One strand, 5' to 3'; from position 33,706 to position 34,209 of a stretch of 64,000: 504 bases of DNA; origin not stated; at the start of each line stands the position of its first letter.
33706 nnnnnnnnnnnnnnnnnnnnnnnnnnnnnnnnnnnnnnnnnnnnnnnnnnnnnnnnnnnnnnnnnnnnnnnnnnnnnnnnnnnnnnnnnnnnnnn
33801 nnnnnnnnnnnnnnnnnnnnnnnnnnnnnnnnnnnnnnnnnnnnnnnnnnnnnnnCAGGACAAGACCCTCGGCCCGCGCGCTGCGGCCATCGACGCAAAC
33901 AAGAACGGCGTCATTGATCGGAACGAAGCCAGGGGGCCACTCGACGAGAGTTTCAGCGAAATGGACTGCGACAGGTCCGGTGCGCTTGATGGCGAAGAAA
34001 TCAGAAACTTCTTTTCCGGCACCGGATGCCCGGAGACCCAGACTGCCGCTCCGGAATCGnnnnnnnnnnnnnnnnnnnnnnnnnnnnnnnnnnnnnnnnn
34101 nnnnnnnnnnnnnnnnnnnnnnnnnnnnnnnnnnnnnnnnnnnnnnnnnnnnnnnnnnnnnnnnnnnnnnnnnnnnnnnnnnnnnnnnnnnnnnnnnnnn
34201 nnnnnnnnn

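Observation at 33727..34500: RND membrane-fusion protein with an N-terminal array of three tandem EF-hand pairs (six canonical Ca2+-binding loops)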

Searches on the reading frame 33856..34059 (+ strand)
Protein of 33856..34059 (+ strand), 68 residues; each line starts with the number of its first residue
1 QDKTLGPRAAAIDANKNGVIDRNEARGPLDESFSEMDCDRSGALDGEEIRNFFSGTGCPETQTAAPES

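Call 38: predict_structure(alignment_id=A2)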
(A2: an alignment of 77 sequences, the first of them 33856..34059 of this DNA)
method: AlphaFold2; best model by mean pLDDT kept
length: 68 residues; sequences in the alignment: 77
mean_pLDDT: 85.5   pTM: 0.70
mean pLDDT of the five models: 85.5, 83.9, 82.7, 82.0, 81.3
residues with pLDDT >= 90: 48; 70-90: 8; 50-70: 8; < 50: 4
segments of 3 or more residues with pLDDT < 50: none
pLDDT, mean of each block of 10 residues (from residue 1): 84 95 94 92 93 82 51
secondary structure, 60 per line:
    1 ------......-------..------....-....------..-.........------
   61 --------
elements in order: H7-12 H28-31 H33-36 H46-54
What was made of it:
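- On Canonical EF-hand (Pfam PF00036 / PF13499): The AF2 unit model has helices 7-12, 28-36 and 46-54 and strands 20-21/43-44, with pLDDT 85.5 (call 38).
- The AF2 unit model has pLDDT 85.5, with helix-loop-helix twice and an inter-loop beta bridge (call 38).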

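Call 40: search_protein_representatives(alignment_id=A2)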
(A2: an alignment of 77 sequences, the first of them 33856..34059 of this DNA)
Query: 77 sequences, 59 profile positions. Proteins with E-value up to 0.001 (for the whole library): 3994; up to 1e-10: 417; up to 1e-30: 24. The best 150 are listed.
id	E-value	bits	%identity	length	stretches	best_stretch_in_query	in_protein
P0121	4.4e-83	289.3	-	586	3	2-59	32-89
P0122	3.6e-71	251.2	-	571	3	2-57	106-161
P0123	6.2e-69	244.0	-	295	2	1-59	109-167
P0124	9.4e-57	205.0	-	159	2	1-58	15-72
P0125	1.3e-53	194.9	-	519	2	2-57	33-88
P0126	2.2e-53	194.2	-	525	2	2-59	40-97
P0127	2.5e-53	194.0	-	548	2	2-57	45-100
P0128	8.2e-49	179.6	-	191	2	3-58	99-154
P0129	4.3e-48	177.2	-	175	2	1-58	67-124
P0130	9.1e-48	176.2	-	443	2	1-59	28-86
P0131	1.8e-47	175.2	-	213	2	2-53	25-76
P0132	1.4e-46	172.4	-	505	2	1-56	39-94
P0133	5.5e-44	164.1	-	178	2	2-55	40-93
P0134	2.2e-43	162.1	-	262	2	1-53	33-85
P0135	4.4e-43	161.2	-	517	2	2-58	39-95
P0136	3.2e-42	158.4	-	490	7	9-45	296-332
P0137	1.7e-36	140.1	-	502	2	1-54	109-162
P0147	1.5e-29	117.9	-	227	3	7-49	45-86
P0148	1.4e-28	114.7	-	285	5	5-46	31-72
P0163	2.4e-25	104.4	-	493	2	2-51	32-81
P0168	2.8e-24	101.0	-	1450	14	28-46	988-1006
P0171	3.8e-23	97.3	-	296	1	1-59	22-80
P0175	2.9e-22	94.5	-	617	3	9-47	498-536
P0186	3.5e-21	91.0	-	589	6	9-47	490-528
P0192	6.5e-21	90.2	-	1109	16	26-54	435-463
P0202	4.1e-20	87.6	-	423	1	1-58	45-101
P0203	4.3e-20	87.6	-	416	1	2-58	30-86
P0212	3.6e-19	84.6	-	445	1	2-59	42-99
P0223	3.0e-18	81.7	-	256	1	1-54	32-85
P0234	3.1e-17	78.4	-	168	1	6-58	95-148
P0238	4.2e-17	78.0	-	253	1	8-47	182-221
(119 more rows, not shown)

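Call 42: fold_search(model_id=the predicted structure, library=pdb)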
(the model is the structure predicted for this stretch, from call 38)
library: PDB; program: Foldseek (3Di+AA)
matches with E <= 10: 717; with E <= 0.001: 0
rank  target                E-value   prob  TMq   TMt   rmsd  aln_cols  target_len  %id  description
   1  2pmy_A                1.1e-01  0.97  0.54  0.50   4.0        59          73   32  EF-hand domain of human RASEF (released 2007-05-08)
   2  8c0t                  1.7e-01  0.98  0.57  0.15   3.6        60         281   25  NRS 1.2: Fluorescent Sensors for Imaging Interstitial Calcium (released 2023-11-15)
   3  2pmy_B                2.8e-01  0.93  0.54  0.52   4.0        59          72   32  EF-hand domain of human RASEF (released 2007-05-08)
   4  6gel_B                3.7e-01  0.89  0.53  0.08   4.1        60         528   25  The structure of TWITCH-2B (released 2019-08-21)
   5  2m7m_MODEL_1_A        3.7e-01  0.77  0.50  0.51   4.0        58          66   22  N-terminal domain of EhCaBP1 structure (released 2013-06-19)
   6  4zcu_A                3.9e-01  0.91  0.56  0.26   3.1        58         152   28  Structure of calcium-bound regulatory domain of the human ATP-Mg/Pi carrier in the P2 form (released 2015-07-22)
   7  2kn2_MODEL_1_A        3.9e-01  0.72  0.52  0.40   3.4        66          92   24  Solution structure of the C-terminal domain of soybean calmodulin isoform 4 fused with the calmodulin-binding  (released 2009-08-25)
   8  1ih0_MODEL_1_A        4.5e-01  0.82  0.53  0.51   4.3        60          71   23  Structure of the C-domain of Human Cardiac Troponin C in Complex with Ca2+ Sensitizer EMD 57033 (released 2001-10-10)
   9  1sl8                  4.5e-01  0.80  0.57  0.23   7.4        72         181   24  Calcium-loaded apo-aequorin from Aequorea victoria (released 2004-12-28)
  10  5mwc_D                4.5e-01  0.80  0.51  0.14   4.6        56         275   27  Crystal structure of the genetically-encoded green calcium indicator NTnC in its calcium bound state (released 2018-02-14)
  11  4zcv_D                4.8e-01  0.91  0.58  0.28   3.1        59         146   27  Structure of calcium-bound regulatory domain of the human ATP-Mg/Pi carrier in the P212121 form (released 2015-07-22)
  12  3tz1_A                4.8e-01  0.84  0.54  0.52   4.8        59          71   22  Crystal structure of the Ca2+-saturated C-terminal domain of Akazara scallop troponin C in complex with a troponin I f (released 2013-01-23)
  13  6gel_A                4.8e-01  0.82  0.47  0.07   4.0        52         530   29  The structure of TWITCH-2B (released 2019-08-21)
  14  1jfj_MODEL_1_A        4.8e-01  0.41  0.46  0.26   7.7        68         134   19  NMR SOLUTION STRUCTURE OF AN EF-HAND CALCIUM BINDING PROTEIN FROM ENTAMOEBA HISTOLYTICA (released 2001-12-19)
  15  4zcu_B                5.1e-01  0.89  0.57  0.27   3.1        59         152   27  Structure of calcium-bound regulatory domain of the human ATP-Mg/Pi carrier in the P2 form (released 2015-07-22)
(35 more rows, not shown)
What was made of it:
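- On Canonical EF-hand (Pfam PF00036 / PF13499): All Foldseek hits are EF-hand lobes, but weak (best E 0.11; call 42).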

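Call 44: search_protein_families(library=pfam, proteins=[P0202, P0171, P0124, P0136, P0147, P0148, P0168, P0192, P0163, P0121], max_evalue=0.0001)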
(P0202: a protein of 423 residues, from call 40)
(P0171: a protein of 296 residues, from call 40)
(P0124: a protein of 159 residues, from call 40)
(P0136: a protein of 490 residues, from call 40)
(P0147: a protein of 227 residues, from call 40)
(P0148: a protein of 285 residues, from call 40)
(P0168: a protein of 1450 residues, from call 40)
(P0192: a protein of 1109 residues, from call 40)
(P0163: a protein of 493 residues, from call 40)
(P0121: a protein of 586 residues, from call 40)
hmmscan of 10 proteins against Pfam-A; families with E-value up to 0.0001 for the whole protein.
P0202 (423 aa): 1 family
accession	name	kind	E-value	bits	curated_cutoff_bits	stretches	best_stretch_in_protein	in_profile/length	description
PF03480.18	DctP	-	7.5e-37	127.6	23.4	1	131-398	15-283/286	Bacterial extracellular solute-binding protein, family 7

P0171 (296 aa): 2 families
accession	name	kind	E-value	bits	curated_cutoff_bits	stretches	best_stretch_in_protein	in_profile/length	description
PF12706.13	Lactamase_B_2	-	2.9e-14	53.6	27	1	116-285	3-156/200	Beta-lactamase superfamily domain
PF00753.33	Lactamase_B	-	2.1e-07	31.5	22.7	1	102-166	4-64/196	Metallo-beta-lactamase superfamily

P0124 (159 aa): 3 families
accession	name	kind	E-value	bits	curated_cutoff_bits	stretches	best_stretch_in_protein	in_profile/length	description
PF00036.39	EF-hand_1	-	5.8e-08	32.2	25.4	0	44-64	6-26/29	EF hand domain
PF13499.12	EF-hand_7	-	3.7e-07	30.8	30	0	44-109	8-61/67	EF-hand domain pair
PF13405.12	EF-hand_6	-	1.4e-05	24.9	25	0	44-65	6-27/30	EF-hand domain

P0136 (490 aa): 8 families
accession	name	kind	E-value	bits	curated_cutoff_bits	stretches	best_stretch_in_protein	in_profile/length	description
PF13202.12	EF-hand_5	-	5.6e-57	187.1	25.9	0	84-101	4-21/25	EF hand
PF00036.39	EF-hand_1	-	7.9e-51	166.3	25.4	0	85-104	6-25/29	EF hand domain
PF13405.12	EF-hand_6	-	2.8e-49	160.5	25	0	462-481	6-25/30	EF-hand domain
PF13499.12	EF-hand_7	-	7.7e-44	148.3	30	4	430-481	7-65/67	EF-hand domain pair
PF10591.15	SPARC_Ca_bdg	-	1.6e-21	77.1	22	0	53-101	58-110/113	Secreted protein acidic and rich in cysteine Ca binding region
PF13833.12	EF-hand_8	-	3.1e-14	52.9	28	0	325-366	2-47/54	EF-hand domain pair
PF00404.24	Dockerin_1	-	4.7e-13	49.6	22.9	0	378-420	3-46/57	Dockerin type I domain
PF11517.13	Nab2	-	4e-05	24.3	25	0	138-168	52-82/101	Nuclear abundant poly(A) RNA-bind protein 2 (Nab2)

P0147 (227 aa): 9 families
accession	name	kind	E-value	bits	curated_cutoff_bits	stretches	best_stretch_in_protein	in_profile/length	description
PF13202.12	EF-hand_5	-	3.8e-35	118.2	25.9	3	66-86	4-24/25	EF hand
PF00036.39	EF-hand_1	-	3e-31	105.1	25.4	0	65-89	4-28/29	EF hand domain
PF13405.12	EF-hand_6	-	6.4e-29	97.3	25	1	179-200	4-25/30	EF-hand domain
PF13499.12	EF-hand_7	-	2.5e-28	98.6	30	2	65-118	6-63/67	EF-hand domain pair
PF10591.15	SPARC_Ca_bdg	-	1.6e-13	51.4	22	0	66-117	59-110/113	Secreted protein acidic and rich in cysteine Ca binding region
PF13833.12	EF-hand_8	-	3.5e-13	49.5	28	0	75-118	2-48/54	EF-hand domain pair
PF23657.1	DUF7151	-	1.5e-08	34.9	27.2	0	47-59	26-38/46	Domain of unknown function (DUF7151)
PF14788.12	EF-hand_10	-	9.3e-08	32.4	27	0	65-88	25-48/50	EF hand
PF25578.1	EF-hand_STIM1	-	2e-06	28.2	32.2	0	65-93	25-53/80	Stromal interaction molecule 1-like, EF-hand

P0148 (285 aa): 8 families
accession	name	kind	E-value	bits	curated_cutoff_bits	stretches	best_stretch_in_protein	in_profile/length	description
PF13202.12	EF-hand_5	-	1.5e-41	138.4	25.9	0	144-163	4-23/25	EF hand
PF13405.12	EF-hand_6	-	2e-38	126.8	25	0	105-129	2-26/30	EF-hand domain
PF13499.12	EF-hand_7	-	4.1e-37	126.8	30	2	104-163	3-64/67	EF-hand domain pair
PF00036.39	EF-hand_1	-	6.8e-37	122.7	25.4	0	145-163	6-24/29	EF hand domain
PF23657.1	DUF7151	-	2.9e-16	59.6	27.2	0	244-258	26-40/46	Domain of unknown function (DUF7151)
PF10591.15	SPARC_Ca_bdg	-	1.8e-13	51.2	22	0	108-162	59-111/113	Secreted protein acidic and rich in cysteine Ca binding region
PF13833.12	EF-hand_8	-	4e-09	36.5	28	0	56-72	31-47/54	EF-hand domain pair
PF22592.2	FCaBP_EF-hand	-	1.6e-06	28.8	27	0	232-263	12-43/93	FCaBP EF-hand domain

P0168 (1450 aa): 19 families
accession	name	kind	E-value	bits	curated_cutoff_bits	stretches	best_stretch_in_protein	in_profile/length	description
PF13405.12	EF-hand_6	-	4.9e-117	370.9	25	1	100-125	2-27/30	EF-hand domain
PF00036.39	EF-hand_1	-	2.5e-106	340.1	25.4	0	100-125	2-27/29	EF hand domain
PF13499.12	EF-hand_7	-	9.8e-98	321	30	7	415-490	3-65/67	EF-hand domain pair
PF13202.12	EF-hand_5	-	4.4e-86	279.1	25.9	0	306-323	3-20/25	EF hand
PF13833.12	EF-hand_8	-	4.6e-21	74.8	28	0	305-323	28-46/54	EF-hand domain pair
PF06470.18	SMC_hinge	-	5.6e-16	59.4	22.5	0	1051-1089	13-50/116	SMC proteins Flexible Hinge Domain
PF24930.1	DUF7750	-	9.4e-13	48.2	27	0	814-853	2-44/65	Domain of unknown function (DUF7750)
PF22554.1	Chap-C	-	1.7e-12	48.3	27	0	993-1060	13-80/91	TY-Chap C-terminal domain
PF14788.12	EF-hand_10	-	3.5e-11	43.4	27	0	416-438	23-45/50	EF hand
PF25825.1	SAPC2_N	-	4.3e-11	43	27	0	1091-1126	3-38/80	SAPC2 EF-hand like N-terminal domain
PF23657.1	DUF7151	-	2.5e-10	40.6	27.2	0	1199-1213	26-40/46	Domain of unknown function (DUF7151)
PF24657.1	DUF7646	-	1.3e-09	38.3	27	0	301-333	13-45/85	Domain of unknown function (DUF7646)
PF21228.3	RuBisCO_activase_AAA_helical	-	2.6e-09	37.7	27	0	525-574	18-67/96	Ribulose bisphosphate carboxylase/oxygenase activase, AAA, helical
PF12763.14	EH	-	1.1e-07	32.1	22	0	306-333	44-71/101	EH domain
PF20362.3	DUF6657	-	7e-07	29.9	27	0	439-510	29-100/142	Family of unknown function (DUF6657)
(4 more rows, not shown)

P0192 (1109 aa): 21 families
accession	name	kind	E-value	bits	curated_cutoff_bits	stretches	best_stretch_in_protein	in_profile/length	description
PF13499.12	EF-hand_7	-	1.6e-125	410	30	10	761-821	4-66/67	EF-hand domain pair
PF00036.39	EF-hand_1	-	8.6e-97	310.2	25.4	10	216-242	2-28/29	EF hand domain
PF13405.12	EF-hand_6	-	2.3e-85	272.6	25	6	1052-1080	2-30/30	EF-hand domain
PF13202.12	EF-hand_5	-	9.9e-78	252.7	25.9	6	435-458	1-24/25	EF hand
PF13833.12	EF-hand_8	-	3.5e-61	203.2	28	0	307-333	27-53/54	EF-hand domain pair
PF12763.14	EH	-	4.6e-30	104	22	0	291-340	26-75/101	EH domain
PF21008.3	AIF-1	-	1.1e-20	74.7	50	1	215-275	42-102/140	Allograft inflammatory factor 1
PF10591.15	SPARC_Ca_bdg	-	4.4e-15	56.4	22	0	1041-1108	45-110/113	Secreted protein acidic and rich in cysteine Ca binding region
PF25825.1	SAPC2_N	-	1.6e-13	50.7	27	0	761-819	10-67/80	SAPC2 EF-hand like N-terminal domain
PF25578.1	EF-hand_STIM1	-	5.4e-13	49.3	32.2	0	301-333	17-49/80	Stromal interaction molecule 1-like, EF-hand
PF14658.12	EF-hand_9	-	1.1e-12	48.6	37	0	219-274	3-60/66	EF-hand domain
PF05517.18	p25-alpha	-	2e-12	48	22.6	0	773-825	17-72/153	p25-alpha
PF24548.1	EF_EFCAB10_C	-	1.1e-08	35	32.5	0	215-256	2-43/60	EFCAB10, C-terminal EF-hand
PF08976.17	EF-hand_11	-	4.6e-08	34.3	21.7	0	962-1022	24-85/105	EF-hand domain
PF25530.1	EF-hand_SWAP70_N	-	3.5e-07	30.6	27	0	671-745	12-86/95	Switch-associated protein 70-like, N-terminal EF-hand domain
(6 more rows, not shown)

P0163 (493 aa): 6 families
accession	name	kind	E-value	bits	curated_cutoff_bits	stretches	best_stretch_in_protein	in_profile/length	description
PF16576.10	HlyD_D23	-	4.7e-24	85.3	30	1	168-396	4-203/214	Barrel-sandwich domain of CusB or HlyD membrane-fusion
PF13437.12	HlyD_3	-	4.8e-15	56.6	22.2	1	306-400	2-98/106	HlyD family secretion protein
PF13533.13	Biotin_lipoyl_2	-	2.1e-08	34.2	29.8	1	183-212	2-31/32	Biotin-lipoyl like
PF13405.12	EF-hand_6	-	3.7e-07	29.7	25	0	126-150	3-27/30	EF-hand domain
PF00364.28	Biotin_lipoyl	-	6.6e-07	29.5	22.1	1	184-212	45-73/73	Biotin-requiring enzyme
PF00036.39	EF-hand_1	-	3.8e-05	23.4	25.4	0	37-51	7-21/29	EF hand domain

P0121 (586 aa): 6 families
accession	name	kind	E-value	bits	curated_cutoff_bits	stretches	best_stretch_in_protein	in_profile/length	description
PF13437.12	HlyD_3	-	8.1e-17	62.3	22.2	1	393-485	1-96/106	HlyD family secretion protein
PF16576.10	HlyD_D23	-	1e-15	58.1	30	1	391-481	108-200/214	Barrel-sandwich domain of CusB or HlyD membrane-fusion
PF13405.12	EF-hand_6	-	6.5e-11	41.4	25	0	196-216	6-26/30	EF-hand domain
PF00036.39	EF-hand_1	-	1.3e-09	37.3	25.4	0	196-216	6-26/29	EF hand domain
PF13499.12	EF-hand_7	-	1.8e-09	38.2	30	0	123-187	6-61/67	EF-hand domain pair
PF12700.13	HlyD_2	-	1e-05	24.9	25.1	0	408-532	248-364/416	HlyD family secretion protein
